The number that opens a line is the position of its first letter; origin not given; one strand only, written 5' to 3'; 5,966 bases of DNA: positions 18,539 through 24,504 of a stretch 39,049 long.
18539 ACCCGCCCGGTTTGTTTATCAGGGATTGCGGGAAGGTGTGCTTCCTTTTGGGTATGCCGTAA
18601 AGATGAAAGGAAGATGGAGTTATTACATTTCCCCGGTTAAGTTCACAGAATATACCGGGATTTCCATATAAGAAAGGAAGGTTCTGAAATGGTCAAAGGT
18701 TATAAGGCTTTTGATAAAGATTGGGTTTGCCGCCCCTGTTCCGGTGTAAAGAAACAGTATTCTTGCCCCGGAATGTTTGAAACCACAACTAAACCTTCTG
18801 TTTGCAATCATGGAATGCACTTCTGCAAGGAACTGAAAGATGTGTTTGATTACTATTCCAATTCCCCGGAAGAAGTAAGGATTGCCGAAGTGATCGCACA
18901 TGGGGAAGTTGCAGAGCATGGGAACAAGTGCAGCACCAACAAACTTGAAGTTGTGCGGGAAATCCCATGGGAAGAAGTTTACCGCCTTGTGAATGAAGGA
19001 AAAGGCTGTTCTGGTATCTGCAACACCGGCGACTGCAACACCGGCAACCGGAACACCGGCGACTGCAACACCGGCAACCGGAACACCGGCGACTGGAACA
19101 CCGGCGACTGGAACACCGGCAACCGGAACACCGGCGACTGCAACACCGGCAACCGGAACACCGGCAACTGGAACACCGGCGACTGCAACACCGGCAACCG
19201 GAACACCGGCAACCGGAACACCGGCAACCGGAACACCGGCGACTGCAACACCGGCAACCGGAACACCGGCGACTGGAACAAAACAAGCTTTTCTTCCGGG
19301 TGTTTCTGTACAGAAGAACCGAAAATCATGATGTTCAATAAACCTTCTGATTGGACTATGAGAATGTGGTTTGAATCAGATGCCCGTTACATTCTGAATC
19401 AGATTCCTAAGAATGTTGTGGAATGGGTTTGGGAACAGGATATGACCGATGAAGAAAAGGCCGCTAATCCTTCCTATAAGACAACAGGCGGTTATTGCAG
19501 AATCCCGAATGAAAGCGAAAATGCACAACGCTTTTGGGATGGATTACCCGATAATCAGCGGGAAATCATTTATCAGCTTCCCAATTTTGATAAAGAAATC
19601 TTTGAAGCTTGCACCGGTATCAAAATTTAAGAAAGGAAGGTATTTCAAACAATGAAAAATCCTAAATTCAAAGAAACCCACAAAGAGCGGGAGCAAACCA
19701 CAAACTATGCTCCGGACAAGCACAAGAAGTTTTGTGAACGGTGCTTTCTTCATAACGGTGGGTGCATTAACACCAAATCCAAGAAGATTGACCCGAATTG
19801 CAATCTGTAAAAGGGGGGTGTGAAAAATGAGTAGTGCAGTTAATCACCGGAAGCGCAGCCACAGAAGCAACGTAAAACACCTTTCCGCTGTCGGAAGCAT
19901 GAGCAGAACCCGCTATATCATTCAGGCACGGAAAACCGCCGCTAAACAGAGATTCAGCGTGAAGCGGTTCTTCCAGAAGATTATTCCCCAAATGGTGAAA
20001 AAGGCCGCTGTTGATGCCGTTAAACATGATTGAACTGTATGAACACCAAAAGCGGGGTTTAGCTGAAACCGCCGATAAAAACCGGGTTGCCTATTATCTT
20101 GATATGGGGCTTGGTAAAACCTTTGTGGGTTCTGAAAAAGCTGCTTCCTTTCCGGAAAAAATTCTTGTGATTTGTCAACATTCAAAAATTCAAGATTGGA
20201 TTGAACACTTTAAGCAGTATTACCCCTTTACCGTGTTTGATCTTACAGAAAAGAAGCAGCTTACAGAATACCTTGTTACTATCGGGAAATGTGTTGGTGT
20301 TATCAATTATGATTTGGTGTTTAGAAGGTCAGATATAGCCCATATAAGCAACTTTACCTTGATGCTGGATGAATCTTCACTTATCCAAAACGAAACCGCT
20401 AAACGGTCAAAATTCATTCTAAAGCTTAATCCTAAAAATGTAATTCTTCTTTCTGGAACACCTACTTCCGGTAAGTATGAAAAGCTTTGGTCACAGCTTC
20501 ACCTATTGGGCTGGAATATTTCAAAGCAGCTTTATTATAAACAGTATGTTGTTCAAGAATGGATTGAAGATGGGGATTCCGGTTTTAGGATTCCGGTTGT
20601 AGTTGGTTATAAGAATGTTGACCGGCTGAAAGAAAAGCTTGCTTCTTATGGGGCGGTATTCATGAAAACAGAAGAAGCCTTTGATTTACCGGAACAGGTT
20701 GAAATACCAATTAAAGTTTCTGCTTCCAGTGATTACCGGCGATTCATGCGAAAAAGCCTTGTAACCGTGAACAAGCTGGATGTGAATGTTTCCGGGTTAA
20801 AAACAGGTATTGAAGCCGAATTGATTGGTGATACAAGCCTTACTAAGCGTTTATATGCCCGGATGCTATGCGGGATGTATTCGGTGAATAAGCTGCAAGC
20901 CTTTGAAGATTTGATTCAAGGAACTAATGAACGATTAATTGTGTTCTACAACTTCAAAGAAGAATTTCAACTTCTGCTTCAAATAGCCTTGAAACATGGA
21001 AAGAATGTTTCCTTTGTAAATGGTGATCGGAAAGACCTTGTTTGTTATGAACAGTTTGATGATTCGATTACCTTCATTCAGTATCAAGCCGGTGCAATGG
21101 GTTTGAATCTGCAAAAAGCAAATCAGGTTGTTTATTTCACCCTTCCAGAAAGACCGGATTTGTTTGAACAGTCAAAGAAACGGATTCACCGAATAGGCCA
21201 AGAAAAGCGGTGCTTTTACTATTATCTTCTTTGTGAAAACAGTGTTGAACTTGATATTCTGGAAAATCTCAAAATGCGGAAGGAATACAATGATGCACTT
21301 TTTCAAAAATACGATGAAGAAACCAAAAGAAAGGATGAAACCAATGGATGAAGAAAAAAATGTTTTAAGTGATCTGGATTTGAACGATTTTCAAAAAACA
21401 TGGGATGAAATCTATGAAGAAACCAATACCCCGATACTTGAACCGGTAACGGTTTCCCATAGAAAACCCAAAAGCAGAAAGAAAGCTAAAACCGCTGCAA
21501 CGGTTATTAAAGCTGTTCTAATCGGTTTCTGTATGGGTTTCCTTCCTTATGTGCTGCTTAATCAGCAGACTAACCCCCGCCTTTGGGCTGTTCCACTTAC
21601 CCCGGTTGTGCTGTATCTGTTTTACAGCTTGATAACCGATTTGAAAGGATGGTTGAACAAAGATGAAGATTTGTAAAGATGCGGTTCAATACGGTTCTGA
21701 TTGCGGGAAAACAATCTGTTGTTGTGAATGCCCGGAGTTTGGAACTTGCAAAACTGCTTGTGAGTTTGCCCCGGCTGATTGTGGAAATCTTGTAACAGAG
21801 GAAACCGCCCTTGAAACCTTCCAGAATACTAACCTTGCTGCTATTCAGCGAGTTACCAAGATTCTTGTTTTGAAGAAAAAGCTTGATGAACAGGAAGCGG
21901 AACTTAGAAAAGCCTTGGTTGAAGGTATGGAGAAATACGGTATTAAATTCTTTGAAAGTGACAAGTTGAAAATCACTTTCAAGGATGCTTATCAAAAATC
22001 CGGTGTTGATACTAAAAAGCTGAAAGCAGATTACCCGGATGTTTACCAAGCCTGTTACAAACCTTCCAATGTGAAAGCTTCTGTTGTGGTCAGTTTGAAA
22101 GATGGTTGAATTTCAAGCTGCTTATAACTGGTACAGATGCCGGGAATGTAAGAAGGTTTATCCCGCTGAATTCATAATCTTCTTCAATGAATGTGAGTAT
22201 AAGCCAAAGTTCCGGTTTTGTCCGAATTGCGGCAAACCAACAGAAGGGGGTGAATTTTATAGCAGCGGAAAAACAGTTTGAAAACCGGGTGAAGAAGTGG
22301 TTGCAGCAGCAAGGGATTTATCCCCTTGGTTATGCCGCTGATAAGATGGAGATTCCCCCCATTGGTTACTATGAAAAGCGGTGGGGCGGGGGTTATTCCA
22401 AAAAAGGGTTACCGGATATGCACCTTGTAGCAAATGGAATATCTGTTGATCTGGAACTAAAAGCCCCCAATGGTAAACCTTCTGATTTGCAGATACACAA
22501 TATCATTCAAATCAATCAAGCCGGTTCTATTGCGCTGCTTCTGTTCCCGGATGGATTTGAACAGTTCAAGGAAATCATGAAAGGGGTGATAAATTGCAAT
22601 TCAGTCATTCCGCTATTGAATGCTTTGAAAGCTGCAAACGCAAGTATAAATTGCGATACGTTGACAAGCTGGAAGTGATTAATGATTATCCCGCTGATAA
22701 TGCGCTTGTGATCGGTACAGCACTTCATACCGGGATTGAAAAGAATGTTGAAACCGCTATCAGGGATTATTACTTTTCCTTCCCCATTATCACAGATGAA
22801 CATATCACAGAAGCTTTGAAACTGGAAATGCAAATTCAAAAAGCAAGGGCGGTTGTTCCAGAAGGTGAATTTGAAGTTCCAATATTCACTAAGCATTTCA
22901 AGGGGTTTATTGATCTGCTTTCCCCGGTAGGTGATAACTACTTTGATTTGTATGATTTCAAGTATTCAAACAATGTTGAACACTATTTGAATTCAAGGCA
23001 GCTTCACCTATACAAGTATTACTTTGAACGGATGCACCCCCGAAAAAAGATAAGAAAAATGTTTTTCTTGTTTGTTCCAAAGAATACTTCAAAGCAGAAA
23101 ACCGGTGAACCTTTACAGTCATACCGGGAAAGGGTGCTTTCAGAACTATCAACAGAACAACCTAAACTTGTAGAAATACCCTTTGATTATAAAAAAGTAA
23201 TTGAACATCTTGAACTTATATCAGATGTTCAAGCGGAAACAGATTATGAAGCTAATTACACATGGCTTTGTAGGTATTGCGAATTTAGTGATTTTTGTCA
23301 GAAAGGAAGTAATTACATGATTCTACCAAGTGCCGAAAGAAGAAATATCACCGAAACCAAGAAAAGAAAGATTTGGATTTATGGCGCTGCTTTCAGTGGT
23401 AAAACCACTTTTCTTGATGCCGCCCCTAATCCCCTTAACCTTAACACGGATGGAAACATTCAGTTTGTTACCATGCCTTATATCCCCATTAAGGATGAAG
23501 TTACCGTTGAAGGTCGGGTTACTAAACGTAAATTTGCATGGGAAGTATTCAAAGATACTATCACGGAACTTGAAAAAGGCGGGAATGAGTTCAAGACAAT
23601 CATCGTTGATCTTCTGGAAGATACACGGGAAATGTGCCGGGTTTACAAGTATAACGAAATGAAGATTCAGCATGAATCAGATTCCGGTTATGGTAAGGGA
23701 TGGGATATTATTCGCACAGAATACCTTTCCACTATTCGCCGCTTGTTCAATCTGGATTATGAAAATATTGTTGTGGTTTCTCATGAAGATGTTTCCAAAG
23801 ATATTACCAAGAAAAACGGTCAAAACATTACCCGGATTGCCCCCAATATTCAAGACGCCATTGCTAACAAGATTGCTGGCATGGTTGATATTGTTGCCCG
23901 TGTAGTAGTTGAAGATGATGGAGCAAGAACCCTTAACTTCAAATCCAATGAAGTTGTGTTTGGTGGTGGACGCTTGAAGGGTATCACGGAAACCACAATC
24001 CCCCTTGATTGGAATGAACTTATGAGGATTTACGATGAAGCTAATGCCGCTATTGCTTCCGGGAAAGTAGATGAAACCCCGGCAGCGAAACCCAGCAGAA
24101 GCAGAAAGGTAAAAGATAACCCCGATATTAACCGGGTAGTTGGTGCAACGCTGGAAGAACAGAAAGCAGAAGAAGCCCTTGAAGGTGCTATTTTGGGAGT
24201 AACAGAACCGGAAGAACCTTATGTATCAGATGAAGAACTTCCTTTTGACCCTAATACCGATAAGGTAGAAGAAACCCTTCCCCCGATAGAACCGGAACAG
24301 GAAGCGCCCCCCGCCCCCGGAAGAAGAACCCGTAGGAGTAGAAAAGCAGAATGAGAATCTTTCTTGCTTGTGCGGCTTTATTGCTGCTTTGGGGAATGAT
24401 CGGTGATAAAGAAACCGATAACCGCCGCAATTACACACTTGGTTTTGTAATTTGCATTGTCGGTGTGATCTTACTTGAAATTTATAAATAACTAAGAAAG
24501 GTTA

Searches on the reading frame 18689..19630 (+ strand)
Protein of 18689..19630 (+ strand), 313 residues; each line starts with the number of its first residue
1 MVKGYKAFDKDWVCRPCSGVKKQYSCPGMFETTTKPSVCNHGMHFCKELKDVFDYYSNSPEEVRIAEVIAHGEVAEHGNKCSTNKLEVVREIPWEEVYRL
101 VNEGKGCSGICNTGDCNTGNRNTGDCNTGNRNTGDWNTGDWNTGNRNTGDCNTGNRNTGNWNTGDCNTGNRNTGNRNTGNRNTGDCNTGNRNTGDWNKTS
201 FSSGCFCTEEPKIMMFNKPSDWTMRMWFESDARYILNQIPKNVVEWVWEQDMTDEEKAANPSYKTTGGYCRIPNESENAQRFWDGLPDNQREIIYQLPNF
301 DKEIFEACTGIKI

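Call 16: search_protein_families(library=pfam, proteins=[window:18689-19630:+], max_evalue=0.01)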
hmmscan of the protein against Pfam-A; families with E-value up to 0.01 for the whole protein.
window:18689-19630:+ (313 aa): 2 families
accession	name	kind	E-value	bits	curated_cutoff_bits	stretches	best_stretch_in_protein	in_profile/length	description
PF01469.24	Pentapeptide_2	-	9.4e-29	99.5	26.4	4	127-164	2-39/40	Pentapeptide repeats (8 copies)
PF24703.2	DUF7666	-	1e-23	84.1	27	1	2-98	1-93/95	Domain of unknown function (DUF7666)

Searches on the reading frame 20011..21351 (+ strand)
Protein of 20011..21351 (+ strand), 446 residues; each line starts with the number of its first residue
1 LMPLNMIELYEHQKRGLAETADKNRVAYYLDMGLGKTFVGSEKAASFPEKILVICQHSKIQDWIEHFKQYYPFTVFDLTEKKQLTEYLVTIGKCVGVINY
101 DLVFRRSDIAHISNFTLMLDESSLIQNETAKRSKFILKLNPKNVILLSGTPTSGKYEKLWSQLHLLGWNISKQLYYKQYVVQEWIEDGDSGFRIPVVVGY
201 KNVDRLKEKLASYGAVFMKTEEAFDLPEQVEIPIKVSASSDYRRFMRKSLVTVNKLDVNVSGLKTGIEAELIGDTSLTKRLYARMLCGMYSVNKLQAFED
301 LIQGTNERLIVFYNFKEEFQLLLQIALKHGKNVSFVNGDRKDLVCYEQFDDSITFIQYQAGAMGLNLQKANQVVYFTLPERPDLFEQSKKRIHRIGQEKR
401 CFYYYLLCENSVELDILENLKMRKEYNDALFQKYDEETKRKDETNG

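Call 16: search_protein_families(library=pfam, proteins=[window:20011-21351:+], max_evalue=0.01)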
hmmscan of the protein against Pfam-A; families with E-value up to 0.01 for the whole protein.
window:20011-21351:+ (446 aa): 2 families
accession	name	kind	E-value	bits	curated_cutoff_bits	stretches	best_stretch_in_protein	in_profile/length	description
PF00176.29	SNF2-rel_dom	-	7.8e-17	61.7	24.9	1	31-252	25-255/290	SNF2-related domain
PF00271.37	Helicase_C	-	1.9e-10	41.4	23.5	1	294-396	2-110/110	Helicase conserved C-terminal domain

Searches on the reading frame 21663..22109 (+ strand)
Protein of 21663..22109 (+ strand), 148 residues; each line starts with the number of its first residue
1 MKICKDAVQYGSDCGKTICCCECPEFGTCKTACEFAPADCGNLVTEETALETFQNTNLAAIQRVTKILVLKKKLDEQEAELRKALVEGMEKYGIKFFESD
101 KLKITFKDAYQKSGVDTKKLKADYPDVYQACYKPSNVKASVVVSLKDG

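Call 16: search_protein_families(library=pfam, proteins=[window:21663-22109:+], max_evalue=0.01)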
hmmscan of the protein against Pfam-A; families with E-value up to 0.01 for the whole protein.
window:21663-22109:+ (148 aa): 0 families

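Call 39: search_protein_families(library=phrogs, proteins=[window:21663-22109:+], max_evalue=0.001)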
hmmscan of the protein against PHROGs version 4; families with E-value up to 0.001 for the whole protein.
window:21663-22109:+ (148 aa): 4 families
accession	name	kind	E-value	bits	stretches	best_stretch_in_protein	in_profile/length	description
phrog_6244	-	unknown function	1.1e-23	84.7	1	43-147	3-107/107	-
phrog_18903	-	unknown function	3.2e-08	34.7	1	62-140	17-95/101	-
phrog_434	-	DNA, RNA and nucleotide metabolism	6.4e-08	33.2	1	58-144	275-362/372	RecE-like recombination exonuclease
phrog_1956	-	unknown function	0.0009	20.4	0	61-142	11-90/93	-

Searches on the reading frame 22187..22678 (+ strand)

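Call 16: search_protein_families(library=pfam, proteins=[window:22187-22678:+], max_evalue=0.01)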
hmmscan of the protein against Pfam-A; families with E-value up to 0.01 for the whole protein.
window:22187-22678:+ (163 aa): 0 families

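Call 39: search_protein_families(library=phrogs, proteins=[window:22187-22678:+], max_evalue=0.001)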
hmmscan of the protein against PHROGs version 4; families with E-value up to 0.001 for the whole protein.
window:22187-22678:+ (163 aa): 1 family
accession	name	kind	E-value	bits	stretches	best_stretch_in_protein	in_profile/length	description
phrog_93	-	DNA, RNA and nucleotide metabolism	3.4e-14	53.4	1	26-159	352-468/613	endonuclease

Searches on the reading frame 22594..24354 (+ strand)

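Call 16: search_protein_families(library=pfam, proteins=[window:22594-24354:+], max_evalue=0.01)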
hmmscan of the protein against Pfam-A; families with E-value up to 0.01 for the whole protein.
window:22594-24354:+ (586 aa): 2 families
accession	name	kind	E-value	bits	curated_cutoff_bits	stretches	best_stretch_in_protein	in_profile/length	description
PF13479.12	AAA_24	-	5.8e-42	144.2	27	1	256-461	1-195/195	AAA domain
PF12705.13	PDDEXK_1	-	1.3e-21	78.1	22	1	2-236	1-247/247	PD-(D/E)XK nuclease superfamily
